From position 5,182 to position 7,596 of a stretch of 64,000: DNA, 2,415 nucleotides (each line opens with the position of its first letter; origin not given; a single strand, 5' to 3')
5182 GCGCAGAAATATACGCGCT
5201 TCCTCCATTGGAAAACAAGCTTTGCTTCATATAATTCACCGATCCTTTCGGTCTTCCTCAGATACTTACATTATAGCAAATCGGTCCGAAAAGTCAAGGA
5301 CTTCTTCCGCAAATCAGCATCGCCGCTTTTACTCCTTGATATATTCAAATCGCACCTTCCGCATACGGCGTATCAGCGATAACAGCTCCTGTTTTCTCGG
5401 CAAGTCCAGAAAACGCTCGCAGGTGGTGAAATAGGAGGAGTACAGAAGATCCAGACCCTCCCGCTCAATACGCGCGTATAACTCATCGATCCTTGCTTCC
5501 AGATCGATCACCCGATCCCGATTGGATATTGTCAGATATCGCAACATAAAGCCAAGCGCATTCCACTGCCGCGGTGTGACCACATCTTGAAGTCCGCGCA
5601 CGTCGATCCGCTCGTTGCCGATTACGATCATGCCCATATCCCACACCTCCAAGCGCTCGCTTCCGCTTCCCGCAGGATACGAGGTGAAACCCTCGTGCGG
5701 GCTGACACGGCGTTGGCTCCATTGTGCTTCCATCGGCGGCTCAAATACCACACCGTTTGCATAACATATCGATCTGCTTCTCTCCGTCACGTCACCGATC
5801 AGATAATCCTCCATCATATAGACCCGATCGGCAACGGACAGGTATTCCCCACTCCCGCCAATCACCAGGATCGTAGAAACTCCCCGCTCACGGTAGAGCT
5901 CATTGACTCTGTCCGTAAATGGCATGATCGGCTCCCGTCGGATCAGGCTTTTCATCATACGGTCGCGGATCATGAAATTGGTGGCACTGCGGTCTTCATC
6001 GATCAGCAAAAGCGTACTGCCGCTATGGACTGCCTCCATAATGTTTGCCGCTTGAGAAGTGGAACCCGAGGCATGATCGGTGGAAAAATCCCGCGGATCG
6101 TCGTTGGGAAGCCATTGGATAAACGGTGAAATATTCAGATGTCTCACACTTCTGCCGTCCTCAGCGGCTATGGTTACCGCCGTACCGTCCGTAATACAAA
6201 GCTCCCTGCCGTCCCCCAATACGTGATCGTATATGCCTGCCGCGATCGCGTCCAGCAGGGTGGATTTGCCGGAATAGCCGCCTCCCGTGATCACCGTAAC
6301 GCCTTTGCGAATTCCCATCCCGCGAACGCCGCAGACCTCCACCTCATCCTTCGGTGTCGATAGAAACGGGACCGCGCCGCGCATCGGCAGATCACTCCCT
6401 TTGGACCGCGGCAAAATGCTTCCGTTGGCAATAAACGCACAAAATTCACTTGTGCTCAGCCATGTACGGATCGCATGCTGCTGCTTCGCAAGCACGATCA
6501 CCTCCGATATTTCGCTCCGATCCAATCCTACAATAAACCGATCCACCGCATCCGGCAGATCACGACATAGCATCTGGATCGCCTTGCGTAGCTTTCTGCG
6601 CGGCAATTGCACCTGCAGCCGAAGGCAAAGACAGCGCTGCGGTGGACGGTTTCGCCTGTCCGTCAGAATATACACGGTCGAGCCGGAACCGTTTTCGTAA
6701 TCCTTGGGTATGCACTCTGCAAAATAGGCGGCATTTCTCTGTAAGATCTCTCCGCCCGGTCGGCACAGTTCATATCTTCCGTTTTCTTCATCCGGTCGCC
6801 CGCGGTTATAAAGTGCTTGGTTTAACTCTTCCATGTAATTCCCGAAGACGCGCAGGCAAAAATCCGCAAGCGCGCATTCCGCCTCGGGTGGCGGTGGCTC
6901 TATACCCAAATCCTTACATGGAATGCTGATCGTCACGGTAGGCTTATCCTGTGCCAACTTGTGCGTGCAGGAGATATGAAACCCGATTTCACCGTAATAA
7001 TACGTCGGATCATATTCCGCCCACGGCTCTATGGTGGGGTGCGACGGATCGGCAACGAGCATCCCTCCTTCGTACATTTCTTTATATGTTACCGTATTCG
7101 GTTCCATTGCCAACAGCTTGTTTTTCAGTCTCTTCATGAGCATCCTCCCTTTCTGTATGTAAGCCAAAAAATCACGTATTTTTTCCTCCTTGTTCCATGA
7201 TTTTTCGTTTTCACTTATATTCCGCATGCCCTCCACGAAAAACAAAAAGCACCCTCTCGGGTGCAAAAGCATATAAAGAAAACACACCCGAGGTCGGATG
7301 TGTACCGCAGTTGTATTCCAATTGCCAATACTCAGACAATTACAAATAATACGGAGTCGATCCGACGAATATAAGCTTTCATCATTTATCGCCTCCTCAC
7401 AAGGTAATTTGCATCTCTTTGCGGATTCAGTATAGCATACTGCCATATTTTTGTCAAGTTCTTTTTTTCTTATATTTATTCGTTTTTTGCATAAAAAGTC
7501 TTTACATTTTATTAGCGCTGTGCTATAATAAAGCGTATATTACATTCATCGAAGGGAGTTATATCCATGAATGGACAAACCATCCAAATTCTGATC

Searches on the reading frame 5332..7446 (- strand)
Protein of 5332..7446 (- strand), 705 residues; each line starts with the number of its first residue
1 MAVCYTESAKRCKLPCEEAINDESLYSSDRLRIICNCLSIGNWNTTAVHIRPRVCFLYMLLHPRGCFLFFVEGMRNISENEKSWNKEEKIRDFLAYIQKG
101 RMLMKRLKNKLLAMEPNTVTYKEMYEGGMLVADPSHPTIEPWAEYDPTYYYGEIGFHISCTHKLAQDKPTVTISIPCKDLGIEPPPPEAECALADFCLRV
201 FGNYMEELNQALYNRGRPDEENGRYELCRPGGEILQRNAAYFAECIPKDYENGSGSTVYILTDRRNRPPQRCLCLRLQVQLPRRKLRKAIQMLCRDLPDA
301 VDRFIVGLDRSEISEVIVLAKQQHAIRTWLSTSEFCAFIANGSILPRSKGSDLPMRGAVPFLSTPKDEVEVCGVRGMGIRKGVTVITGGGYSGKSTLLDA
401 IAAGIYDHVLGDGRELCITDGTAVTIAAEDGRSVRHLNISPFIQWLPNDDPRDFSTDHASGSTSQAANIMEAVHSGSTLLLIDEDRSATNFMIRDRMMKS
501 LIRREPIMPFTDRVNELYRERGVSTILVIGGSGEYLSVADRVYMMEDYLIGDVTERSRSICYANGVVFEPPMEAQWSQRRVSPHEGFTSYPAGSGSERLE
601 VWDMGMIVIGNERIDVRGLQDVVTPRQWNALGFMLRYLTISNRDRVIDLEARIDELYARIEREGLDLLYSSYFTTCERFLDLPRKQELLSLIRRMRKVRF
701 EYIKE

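Call 82: search_protein_families(library=pfam, proteins=[window:5332-7446:-], max_evalue=0.001)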
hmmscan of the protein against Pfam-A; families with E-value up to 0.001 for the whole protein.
window:5332-7446:- (705 aa): 4 families
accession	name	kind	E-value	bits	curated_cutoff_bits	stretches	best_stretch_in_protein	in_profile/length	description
PF09818.15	ABC_ATPase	-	1.6e-97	326.4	23.2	1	311-563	3-264/283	P-loop domain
PF21117.3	MRB1590_C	-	5.9e-12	46.6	27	1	601-700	4-101/102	MRB1590 C-terminal domain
PF13555.12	AAA_29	-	6.5e-05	23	27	1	380-403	21-44/61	P-loop containing region of AAA domain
PF20446.3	ABC_N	-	0.00052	20.4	26.5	0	187-306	68-160/162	ATPase of the ABC class N-terminal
